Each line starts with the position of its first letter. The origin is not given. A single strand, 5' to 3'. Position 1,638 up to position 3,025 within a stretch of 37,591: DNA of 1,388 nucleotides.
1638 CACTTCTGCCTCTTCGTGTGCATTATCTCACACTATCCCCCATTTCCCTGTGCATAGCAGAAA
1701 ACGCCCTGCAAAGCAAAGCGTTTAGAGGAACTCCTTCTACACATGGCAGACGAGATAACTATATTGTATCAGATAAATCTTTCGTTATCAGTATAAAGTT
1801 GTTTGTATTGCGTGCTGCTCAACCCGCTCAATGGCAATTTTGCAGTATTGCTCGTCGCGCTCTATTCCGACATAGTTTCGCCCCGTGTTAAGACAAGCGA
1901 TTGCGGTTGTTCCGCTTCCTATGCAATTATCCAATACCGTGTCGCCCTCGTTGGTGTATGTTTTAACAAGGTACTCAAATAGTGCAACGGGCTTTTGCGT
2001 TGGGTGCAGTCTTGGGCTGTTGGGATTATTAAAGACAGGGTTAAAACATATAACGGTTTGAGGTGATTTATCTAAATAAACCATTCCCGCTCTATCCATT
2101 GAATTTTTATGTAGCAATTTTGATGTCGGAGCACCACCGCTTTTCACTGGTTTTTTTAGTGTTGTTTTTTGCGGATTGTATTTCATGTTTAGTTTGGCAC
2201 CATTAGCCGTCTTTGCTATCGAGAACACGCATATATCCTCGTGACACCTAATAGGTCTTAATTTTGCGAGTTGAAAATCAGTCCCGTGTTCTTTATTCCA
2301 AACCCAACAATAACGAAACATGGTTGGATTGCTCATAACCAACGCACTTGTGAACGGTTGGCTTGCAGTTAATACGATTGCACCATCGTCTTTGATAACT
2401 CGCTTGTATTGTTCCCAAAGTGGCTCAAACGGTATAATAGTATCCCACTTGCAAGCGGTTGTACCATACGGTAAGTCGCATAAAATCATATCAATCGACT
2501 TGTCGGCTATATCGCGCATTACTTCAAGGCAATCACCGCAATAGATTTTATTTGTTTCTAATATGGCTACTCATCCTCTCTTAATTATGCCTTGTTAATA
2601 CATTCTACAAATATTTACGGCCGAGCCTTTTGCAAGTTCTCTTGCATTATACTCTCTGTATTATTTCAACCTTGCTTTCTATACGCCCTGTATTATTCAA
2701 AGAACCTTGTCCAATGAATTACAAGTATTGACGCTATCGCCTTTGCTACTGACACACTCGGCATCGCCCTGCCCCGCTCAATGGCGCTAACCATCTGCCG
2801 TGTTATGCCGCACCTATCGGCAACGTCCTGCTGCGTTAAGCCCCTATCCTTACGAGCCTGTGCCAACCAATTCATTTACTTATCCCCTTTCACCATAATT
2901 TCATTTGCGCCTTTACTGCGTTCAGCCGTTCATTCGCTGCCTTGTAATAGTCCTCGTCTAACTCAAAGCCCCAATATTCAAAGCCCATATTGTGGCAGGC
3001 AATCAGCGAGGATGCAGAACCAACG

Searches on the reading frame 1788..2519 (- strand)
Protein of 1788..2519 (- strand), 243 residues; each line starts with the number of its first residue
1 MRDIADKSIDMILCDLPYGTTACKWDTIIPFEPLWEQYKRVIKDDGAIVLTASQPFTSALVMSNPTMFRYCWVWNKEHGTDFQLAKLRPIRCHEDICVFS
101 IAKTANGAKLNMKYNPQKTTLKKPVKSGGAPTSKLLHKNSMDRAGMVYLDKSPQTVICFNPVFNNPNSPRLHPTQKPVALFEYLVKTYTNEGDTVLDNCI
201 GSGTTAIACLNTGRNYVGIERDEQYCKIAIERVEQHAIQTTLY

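Call 14: search_protein_families(library=pfam, proteins=[window:1788-2519:-], max_evalue=0.01)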
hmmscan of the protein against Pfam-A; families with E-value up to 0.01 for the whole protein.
window:1788-2519:- (243 aa): 2 families
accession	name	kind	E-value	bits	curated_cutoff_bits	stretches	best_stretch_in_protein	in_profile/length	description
PF01555.25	N6_N4_Mtase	-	3e-30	106.2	26.7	1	9-230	1-220/221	DNA methylase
PF01170.24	UPF0020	-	0.005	17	22.3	0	6-68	119-184/197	RMKL-like, methyltransferase domain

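Call 16: find_related_loci(query=window:1788-2519:-, collection=viral_contigs, flank=4000)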
Query window:1788-2519:- (243 aa) in viral_contigs; peptide patterns used: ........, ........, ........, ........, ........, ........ (x = any residue, [..] = any of these).
599 stretches matched a pattern (row limit reached: there are more); 597 encode a relative of the query (tblastn E <= 1e-3); the best 80 are kept; 80 distinct loci.
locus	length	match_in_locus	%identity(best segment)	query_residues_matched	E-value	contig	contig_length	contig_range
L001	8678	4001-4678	61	1-235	3e-90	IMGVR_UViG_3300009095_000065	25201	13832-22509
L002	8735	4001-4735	57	1-242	2e-88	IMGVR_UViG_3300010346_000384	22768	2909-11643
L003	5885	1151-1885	57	1-242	2e-88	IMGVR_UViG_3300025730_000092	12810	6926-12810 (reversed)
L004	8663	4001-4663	55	1-233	2e-86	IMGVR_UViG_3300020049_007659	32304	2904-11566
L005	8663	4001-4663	61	1-233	2e-85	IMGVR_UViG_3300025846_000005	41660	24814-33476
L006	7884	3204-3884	58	1-233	5e-85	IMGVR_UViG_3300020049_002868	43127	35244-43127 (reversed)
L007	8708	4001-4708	56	1-236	9e-85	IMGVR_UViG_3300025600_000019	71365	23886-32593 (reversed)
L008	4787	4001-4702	57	1-235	1e-84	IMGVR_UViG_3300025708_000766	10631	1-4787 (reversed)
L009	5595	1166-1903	55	1-243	2e-84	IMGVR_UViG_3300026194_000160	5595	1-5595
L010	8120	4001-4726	56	1-243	2e-84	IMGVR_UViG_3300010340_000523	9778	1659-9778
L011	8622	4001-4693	57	1-241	1e-84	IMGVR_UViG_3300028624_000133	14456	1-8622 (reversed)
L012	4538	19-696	57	1-242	2e-84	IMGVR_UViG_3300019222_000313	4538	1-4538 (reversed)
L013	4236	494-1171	57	1-234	9e-84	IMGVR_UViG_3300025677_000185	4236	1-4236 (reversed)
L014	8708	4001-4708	54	1-238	2e-83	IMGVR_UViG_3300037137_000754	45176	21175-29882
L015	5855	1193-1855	56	1-233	2e-83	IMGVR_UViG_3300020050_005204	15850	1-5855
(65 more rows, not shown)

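Call 19: find_encoding_contigs(protein=window:1788-2519:-, flank=6000, max_places=10)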
Protein window:1788-2519:- (243 aa): 3 contigs read that carry it; 3 places shown.
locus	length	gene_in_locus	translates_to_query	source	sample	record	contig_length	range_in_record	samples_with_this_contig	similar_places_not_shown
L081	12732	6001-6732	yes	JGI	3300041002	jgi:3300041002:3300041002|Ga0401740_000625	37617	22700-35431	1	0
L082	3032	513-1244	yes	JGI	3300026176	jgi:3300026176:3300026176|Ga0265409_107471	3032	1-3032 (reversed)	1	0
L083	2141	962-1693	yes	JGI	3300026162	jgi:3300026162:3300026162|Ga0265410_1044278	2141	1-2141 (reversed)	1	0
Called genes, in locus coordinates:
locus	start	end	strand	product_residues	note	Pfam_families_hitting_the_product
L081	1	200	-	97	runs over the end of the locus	-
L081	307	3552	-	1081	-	-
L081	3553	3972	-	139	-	PF16677:GP3_package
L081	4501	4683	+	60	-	-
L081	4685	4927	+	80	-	-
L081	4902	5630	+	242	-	PF01555:N6_N4_Mtase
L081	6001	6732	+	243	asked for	PF01555:N6_N4_Mtase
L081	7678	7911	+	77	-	-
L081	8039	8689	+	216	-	PF24703:DUF7666, PF22011:DUF6931 (weak), PF21805:Imm5_like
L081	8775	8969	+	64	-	-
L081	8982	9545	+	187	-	-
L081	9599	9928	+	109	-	-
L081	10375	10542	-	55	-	-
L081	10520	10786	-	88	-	-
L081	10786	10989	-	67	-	-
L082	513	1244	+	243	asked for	PF01555:N6_N4_Mtase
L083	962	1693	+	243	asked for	PF01555:N6_N4_Mtase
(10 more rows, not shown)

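Call 27: find_related_loci(query=window:1788-2519:-, collection=metagenome_contigs, flank=3500)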
Query window:1788-2519:- (243 aa) in metagenome_contigs; peptide patterns used: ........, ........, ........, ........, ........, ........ (x = any residue, [..] = any of these).
600 stretches matched a pattern (row limit reached: there are more); 587 encode a relative of the query (tblastn E <= 1e-3); the best 80 are kept; 80 distinct loci.
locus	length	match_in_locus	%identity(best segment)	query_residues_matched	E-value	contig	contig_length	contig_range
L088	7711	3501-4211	69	1-237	1e-115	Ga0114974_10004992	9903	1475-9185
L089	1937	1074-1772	64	1-235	7e-107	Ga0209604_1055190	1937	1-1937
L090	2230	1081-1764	61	1-233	6e-94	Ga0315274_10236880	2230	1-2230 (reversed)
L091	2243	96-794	59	1-243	6e-92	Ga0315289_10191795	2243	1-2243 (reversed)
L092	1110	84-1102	58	1-235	3e-96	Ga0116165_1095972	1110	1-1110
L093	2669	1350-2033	57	1-233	1e-89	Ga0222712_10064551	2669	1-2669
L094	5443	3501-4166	59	1-234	2e-86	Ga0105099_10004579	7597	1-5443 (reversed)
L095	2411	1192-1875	59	1-238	6e-88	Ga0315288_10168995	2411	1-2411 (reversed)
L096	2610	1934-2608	58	1-243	7e-88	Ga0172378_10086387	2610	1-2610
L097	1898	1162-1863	56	1-236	4e-89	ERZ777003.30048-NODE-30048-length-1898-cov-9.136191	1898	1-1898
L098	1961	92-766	58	1-235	7e-89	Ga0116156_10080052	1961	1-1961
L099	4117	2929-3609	57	1-232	3e-85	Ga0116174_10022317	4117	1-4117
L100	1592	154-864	56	1-243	6e-90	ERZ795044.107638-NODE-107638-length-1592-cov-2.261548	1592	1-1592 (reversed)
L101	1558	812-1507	56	1-234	5e-90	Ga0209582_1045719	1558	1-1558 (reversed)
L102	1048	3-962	60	1-239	5e-92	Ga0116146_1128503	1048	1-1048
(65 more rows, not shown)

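Call 50: find_homologous_proteins(query=window:1788-2519:-, max_evalue=1e-60)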
Query window:1788-2519:- (243 aa): 7741 proteins with E <= 1e-60 among 8000 candidates; the best 120 are listed.
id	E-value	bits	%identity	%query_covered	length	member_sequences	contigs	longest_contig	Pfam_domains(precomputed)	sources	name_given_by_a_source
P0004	4.6e-115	401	71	96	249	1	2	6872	PF01555.25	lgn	-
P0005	6.1e-115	401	71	96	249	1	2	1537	PF01555.25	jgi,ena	-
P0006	7.1e-115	400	72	96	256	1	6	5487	PF01555.25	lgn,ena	-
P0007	6.4e-114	397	70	96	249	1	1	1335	PF01555.25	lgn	-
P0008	2.9e-113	395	71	96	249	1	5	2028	PF01555.25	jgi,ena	jgi:site-specific DNA-methyltransferase (adenine-specific)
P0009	3.1e-113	395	70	96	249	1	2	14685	PF01555.25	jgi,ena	jgi:site-specific DNA-methyltransferase (adenine-specific)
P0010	8.0e-113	394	71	96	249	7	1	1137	PF01555.25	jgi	-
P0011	1.0e-112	393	70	96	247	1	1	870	PF01555.25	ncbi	-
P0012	2.1e-112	392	70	97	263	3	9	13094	PF01555.25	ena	-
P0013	9.4e-112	390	70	96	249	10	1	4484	PF01555.25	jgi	jgi:site-specific DNA-methyltransferase (adenine-specific)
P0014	5.0e-111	388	74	92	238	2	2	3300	PF01555.25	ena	-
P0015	1.4e-110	386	70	96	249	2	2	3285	PF01555.25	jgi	jgi:site-specific DNA-methyltransferase (adenine-specific)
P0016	2.2e-109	382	69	97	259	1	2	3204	PF01555.25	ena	-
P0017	8.3e-103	361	67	96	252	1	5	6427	PF01555.25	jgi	-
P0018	5.7e-101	355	66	97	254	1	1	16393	PF01555.25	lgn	-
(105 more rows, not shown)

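Call 51: find_encoding_contigs(protein=P0009, flank=5000, max_places=4)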
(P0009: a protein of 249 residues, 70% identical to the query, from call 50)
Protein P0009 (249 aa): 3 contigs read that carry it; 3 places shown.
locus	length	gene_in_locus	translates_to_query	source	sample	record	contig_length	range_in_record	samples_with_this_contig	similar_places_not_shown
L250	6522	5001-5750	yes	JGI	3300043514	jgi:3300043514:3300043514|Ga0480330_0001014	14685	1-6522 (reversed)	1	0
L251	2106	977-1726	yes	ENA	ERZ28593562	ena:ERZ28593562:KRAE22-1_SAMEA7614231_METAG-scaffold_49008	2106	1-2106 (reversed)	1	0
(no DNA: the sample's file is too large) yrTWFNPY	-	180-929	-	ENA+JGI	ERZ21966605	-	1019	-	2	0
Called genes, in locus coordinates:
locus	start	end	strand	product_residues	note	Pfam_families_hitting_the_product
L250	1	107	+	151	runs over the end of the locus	-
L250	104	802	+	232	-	-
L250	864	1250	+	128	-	-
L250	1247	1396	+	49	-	-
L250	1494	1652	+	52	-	-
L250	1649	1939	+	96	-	-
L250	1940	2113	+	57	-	-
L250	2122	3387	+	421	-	-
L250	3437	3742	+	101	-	-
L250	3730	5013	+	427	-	PF03237:Terminase_6N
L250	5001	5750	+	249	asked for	PF01555:N6_N4_Mtase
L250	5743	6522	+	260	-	?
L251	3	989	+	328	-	?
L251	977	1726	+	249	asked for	PF01555:N6_N4_Mtase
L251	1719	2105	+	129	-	?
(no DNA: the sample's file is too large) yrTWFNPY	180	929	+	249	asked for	PF01555:N6_N4_Mtase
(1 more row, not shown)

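Call 52: find_encoding_contigs(protein=P0012, flank=5000, max_places=4)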
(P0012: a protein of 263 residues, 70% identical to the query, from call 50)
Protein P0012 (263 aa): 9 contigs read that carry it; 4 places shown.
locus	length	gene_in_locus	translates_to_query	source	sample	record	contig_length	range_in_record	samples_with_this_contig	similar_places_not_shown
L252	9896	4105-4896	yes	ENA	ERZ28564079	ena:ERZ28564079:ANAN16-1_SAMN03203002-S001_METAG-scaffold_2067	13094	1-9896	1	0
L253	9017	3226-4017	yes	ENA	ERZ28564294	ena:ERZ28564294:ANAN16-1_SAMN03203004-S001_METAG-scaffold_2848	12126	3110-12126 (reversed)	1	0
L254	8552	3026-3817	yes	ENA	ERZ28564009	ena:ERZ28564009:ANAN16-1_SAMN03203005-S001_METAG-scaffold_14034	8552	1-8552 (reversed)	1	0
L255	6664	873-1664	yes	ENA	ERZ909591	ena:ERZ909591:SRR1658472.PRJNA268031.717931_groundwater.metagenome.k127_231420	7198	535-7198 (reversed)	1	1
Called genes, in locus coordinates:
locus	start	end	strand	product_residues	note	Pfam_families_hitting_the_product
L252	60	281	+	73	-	-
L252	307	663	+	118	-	PF20274:cREC_REC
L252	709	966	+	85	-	-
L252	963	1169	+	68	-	-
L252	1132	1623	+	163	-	-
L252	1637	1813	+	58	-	-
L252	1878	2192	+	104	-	-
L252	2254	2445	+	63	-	-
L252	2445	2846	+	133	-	-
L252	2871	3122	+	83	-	-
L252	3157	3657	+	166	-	PF00383:dCMP_cyt_deam_1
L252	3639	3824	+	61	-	-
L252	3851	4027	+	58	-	-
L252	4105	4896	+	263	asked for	PF01555:N6_N4_Mtase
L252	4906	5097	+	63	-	-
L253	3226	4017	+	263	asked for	PF01555:N6_N4_Mtase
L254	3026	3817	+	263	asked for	PF01555:N6_N4_Mtase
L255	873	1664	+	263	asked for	PF01555:N6_N4_Mtase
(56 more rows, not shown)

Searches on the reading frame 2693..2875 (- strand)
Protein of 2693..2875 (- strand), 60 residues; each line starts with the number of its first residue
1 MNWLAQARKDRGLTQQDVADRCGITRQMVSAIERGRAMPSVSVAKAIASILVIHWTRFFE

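Call 14: search_protein_families(library=pfam, proteins=[window:2693-2875:-], max_evalue=0.01)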
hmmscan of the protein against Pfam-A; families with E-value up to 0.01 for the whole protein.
window:2693-2875:- (60 aa): 12 families
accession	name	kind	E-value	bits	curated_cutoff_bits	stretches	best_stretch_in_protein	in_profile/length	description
PF01381.28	HTH_3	-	8.7e-17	61.3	23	1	4-51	1-48/55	Helix-turn-helix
PF13560.12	HTH_31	-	6.8e-12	46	27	1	4-51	6-54/64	Helix-turn-helix domain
PF12844.13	HTH_19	-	1.3e-08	35.1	30.2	1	4-49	4-49/64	Helix-turn-helix domain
PF13413.12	HTH_25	-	1.2e-06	28.7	24.6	1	4-36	2-34/62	Helix-turn-helix domain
PF04545.22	Sigma70_r4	-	2e-05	24.5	24.1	1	7-34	15-42/50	Sigma-70, region 4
PF13744.12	HTH_37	-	6.9e-05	23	27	1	3-37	22-56/80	Helix-turn-helix domain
PF13443.12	HTH_26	-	8.9e-05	23.1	22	1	6-51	4-50/63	Cro/C1-type HTH DNA-binding domain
PF13412.12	HTH_24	-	0.0013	18.7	21.9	1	8-31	13-36/48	Winged helix-turn-helix DNA-binding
PF12802.13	MarR_2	-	0.0025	18.4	27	1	9-31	19-39/61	MarR family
PF13545.12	HTH_Crp_2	-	0.0026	18.1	27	1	11-31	21-41/70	Crp-like helix-turn-helix domain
PF13384.12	HTH_23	-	0.0032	17.7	24.6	1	7-30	13-35/50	Homeodomain-like domain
PF22495.2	HTH_92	-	0.009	15.7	27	0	6-40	2-36/45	RsaL-like HTH domain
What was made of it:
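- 2693..2875 (-): A 60-aa XRE-family helix-turn-helix protein, the candidate binder of the ATAC-N5-GTAT operators. Pfam HTH_3, E = 9e-17 (call 14).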

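Call 46: search_protein_families(library=phrogs, proteins=[window:2693-2875:-], max_evalue=0.001)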
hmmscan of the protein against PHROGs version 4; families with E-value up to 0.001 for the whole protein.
window:2693-2875:- (60 aa): 19 families
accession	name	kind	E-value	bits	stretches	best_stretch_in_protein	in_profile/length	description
phrog_8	-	transcription regulation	3.4e-12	47.5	1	4-51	81-128/346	transcriptional regulator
phrog_3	-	transcription regulation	2.2e-11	45.2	1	1-52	90-140/430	transcriptional repressor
phrog_1373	-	transcription regulation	2.7e-11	44.7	1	4-51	68-115/166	transcriptional regulator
phrog_2439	-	transcription regulation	2.8e-10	40.6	1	4-58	12-66/367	transcriptional regulator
phrog_7241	-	transcription regulation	6.6e-10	40.1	1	5-53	67-115/122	transcriptional regulator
phrog_5823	-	transcription regulation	1e-09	39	1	4-56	11-64/404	transcriptional regulator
phrog_2328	-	transcription regulation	4e-09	37.3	1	4-52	20-68/128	transcriptional repressor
phrog_4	-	transcription regulation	1.4e-08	35.1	1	3-51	140-184/400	transcriptional repressor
phrog_2967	-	transcription regulation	8.8e-08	33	1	4-53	15-64/225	transcriptional regulator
phrog_2339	-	DNA, RNA and nucleotide metabolism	8.4e-07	29.9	1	1-37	27-63/98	HTH DNA binding protein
phrog_6831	-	transcription regulation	8.5e-07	29.9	1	9-50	15-57/68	transcriptional regulator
phrog_6223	-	transcription regulation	2.6e-06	28.4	1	7-47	13-51/73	transcriptional repressor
phrog_4836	-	transcription regulation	2e-05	25.3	1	2-50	78-126/194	CII-like regulator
phrog_2104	-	unknown function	5.6e-05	24.3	1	4-48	44-88/103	-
phrog_9103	-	transcription regulation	6.3e-05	24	1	5-58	14-67/78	transcriptional repressor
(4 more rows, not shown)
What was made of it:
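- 2693..2875 (-): PHROG repressor and regulator families also match (call 46).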

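Call 56: find_related_loci(query=window:2693-2875:-, collection=viral_contigs, flank=3000)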
Query window:2693-2875:- (60 aa) in viral_contigs; peptide patterns used: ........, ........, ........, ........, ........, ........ (x = any residue, [..] = any of these).
71 stretches matched a pattern; 23 encode a relative of the query (tblastn E <= 1e-3); 23 distinct loci.
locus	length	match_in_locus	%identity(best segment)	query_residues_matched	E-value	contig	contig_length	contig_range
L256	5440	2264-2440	49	2-60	6e-17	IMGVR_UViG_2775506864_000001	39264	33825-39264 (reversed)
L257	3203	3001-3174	48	3-60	2e-12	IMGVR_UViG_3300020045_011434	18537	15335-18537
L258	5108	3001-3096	66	4-35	2e-9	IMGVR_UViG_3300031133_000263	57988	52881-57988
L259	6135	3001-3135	49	4-48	3e-9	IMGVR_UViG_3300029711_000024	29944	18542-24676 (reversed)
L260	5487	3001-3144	44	4-51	5e-9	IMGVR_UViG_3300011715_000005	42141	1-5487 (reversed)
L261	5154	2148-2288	47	4-50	2e-8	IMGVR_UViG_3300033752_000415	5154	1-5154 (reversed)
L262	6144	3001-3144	42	4-51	2e-8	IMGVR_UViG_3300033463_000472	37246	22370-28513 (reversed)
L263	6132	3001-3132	45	8-51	3e-8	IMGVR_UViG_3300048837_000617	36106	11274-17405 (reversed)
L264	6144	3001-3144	40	4-51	2e-7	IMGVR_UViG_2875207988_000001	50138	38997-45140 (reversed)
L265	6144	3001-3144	40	4-51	2e-7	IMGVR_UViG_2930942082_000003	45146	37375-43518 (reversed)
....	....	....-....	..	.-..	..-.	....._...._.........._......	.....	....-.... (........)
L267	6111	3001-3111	49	3-39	3e-7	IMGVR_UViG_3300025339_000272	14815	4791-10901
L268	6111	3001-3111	49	3-39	3e-7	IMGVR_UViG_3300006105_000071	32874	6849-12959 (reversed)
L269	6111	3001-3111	49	3-39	3e-7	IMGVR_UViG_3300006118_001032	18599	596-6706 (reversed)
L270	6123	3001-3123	44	4-44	3e-7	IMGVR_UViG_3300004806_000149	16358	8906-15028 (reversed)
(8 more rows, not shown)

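Call 68: find_encoding_contigs(protein=window:2693-2875:-, flank=5000, max_places=10)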
Protein window:2693-2875:- (60 aa): 3 contigs read that carry it; 3 places shown.
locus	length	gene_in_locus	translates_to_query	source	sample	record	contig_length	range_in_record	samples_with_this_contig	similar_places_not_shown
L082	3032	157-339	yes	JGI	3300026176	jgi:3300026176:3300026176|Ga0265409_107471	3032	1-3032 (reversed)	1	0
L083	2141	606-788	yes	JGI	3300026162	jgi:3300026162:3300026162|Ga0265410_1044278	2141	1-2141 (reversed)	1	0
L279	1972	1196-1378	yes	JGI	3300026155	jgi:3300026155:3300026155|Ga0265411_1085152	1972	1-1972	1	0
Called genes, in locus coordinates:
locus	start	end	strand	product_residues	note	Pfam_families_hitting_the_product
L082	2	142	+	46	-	?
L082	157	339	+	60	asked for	PF12844:HTH_19, PF24250:HVO_2718 (weak), PF01381:HTH_3, PF13413:HTH_25 (weak), PF13560:HTH_31, PF04545:Sigma70_r4 (faint)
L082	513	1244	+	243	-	PF01555:N6_N4_Mtase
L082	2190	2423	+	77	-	-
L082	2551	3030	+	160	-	?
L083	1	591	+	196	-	?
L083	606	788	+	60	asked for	PF12844:HTH_19, PF24250:HVO_2718 (weak), PF01381:HTH_3, PF13413:HTH_25 (weak), PF13560:HTH_31, PF04545:Sigma70_r4 (faint)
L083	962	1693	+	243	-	PF01555:N6_N4_Mtase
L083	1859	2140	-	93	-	?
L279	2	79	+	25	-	?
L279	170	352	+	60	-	-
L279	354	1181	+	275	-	-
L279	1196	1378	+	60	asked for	PF12844:HTH_19, PF24250:HVO_2718 (weak), PF01381:HTH_3, PF13413:HTH_25 (weak), PF13560:HTH_31, PF04545:Sigma70_r4 (faint)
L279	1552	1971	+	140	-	?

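Call 81: search_solved_structures(query=window:2693-2875:-, max_evalue=0.01)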
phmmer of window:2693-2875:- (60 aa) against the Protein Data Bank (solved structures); distinct sequences matched with E-value up to 0.01: 27.
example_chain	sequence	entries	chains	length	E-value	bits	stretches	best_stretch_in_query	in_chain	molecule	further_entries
8tac_A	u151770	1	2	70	2.4e-08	37.1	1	5-52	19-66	DBP48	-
9sf2_A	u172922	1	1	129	7e-06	29.4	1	5-59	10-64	Transcriptional regulator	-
9k3w_A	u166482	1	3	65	1.4e-05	28.4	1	5-52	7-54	Transcriptional regulator, PbsX family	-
6jq1_A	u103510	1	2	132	7.1e-05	26.3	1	4-50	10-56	Transcriptional regulator, XRE family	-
1y9q_A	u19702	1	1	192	0.00012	25.6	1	2-59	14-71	transcriptional regulator, HTH_3 family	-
8bny_A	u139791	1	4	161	0.00035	24.1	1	3-53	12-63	Immunity repressor protein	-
6rnz_A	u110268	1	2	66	0.00057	23.4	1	4-50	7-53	HTH-type transcriptional regulator DdrOC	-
4ghj_A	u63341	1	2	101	0.0008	23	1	4-48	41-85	Probable transcriptional regulator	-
1x57_A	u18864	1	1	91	0.001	22.6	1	4-46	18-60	Endothelial differentiation-related factor 1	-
9xz9_A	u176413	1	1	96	0.0011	22.6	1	6-49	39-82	Quorum sensing controller protein QseC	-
2mez_A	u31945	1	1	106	0.0011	22.5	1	6-53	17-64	Multiprotein Bridging Factor (MBP-like)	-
2b5a_A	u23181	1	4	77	0.0011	22.5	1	4-59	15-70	C.BclI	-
6zvh_i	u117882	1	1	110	0.0012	22.5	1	4-45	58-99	Endothelial differentiation-related factor 1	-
5tn0_A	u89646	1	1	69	0.0015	22.2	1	4-53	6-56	HTH-type transcriptional regulator SinR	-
9b0q_CH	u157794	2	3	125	0.0015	22.1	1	4-46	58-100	Endothelial differentiation-related factor 1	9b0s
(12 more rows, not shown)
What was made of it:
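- Closest known: C. Same: There is weak sequence similarity to C.BclI (E = 1e-3, call 81).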

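Call 89: search_protein_families(library=ncbifam, proteins=[window:2693-2875:-], max_evalue=0.01)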
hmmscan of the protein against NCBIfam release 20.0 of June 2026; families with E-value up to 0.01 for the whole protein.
window:2693-2875:- (60 aa): 21 families
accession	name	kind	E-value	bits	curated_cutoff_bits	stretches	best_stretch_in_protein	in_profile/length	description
NF041951.1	phage_RstR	subfamily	5.5e-12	45.9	80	1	4-53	7-56/108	RstR family transcriptional repressor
TIGR03070.1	couple_hipB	subfamily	4.8e-10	39.2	71.65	1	4-41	7-44/58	type II toxin-antitoxin system Y4mF family antitoxin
NF007408.0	PRK09943.1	equivalog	3.2e-08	33.3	211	1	4-59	12-67/185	HTH-type transcriptional regulator PuuR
TIGR00270.2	TIGR00270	equivalog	5.9e-07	29.4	110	1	6-54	82-130/159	multiprotein bridging factor aMBF1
NF010465.0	PRK13890.1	equivalog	2e-06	27.9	96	1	9-52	15-58/121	conjugal transfer protein TrbA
NF047948.1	male_kill_WMK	equivalog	3.3e-05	23.5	300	1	8-54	14-60/300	WO male-killing family protein Wmk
NF041493.1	MobT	equivalog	8.4e-05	21.5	600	1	5-51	2-48/383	MobT family relaxase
NF041677.1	trans_regClgR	equivalog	8.9e-05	22.5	170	1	4-53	13-62/113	transcriptional regulator ClgR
TIGR03830.1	CxxCG_CxxCG_HTH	subfamily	0.00011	22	61.8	1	5-48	71-114/127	type II TA system antitoxin MqsA family protein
NF006015.0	PRK08154.1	subfamily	0.00014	21.1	204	1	5-53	36-84/314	anaerobic benzoate catabolism transcriptional regulator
TIGR02612.1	mob_myst_A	hypoth_equivalog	0.00018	21.4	122.6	1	3-42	29-68/150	mobile mystery protein A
TIGR00721.1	tfx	subfamily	0.00022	21.1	60.25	1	9-46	18-54/137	Tfx family DNA-binding protein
NF046032.1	TransRegSlrRBacil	equivalog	0.00032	20.8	250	1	8-59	10-62/149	HTH-type transcriptional regulator SlrR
NF003057.0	PRK03975.1-5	subfamily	0.00065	19.4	168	1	8-46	17-53/134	putative transcriptional regulator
NF047542.1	telomere_Tap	equivalog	0.0012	17.7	600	1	7-51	25-69/695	telomere-associated protein Tap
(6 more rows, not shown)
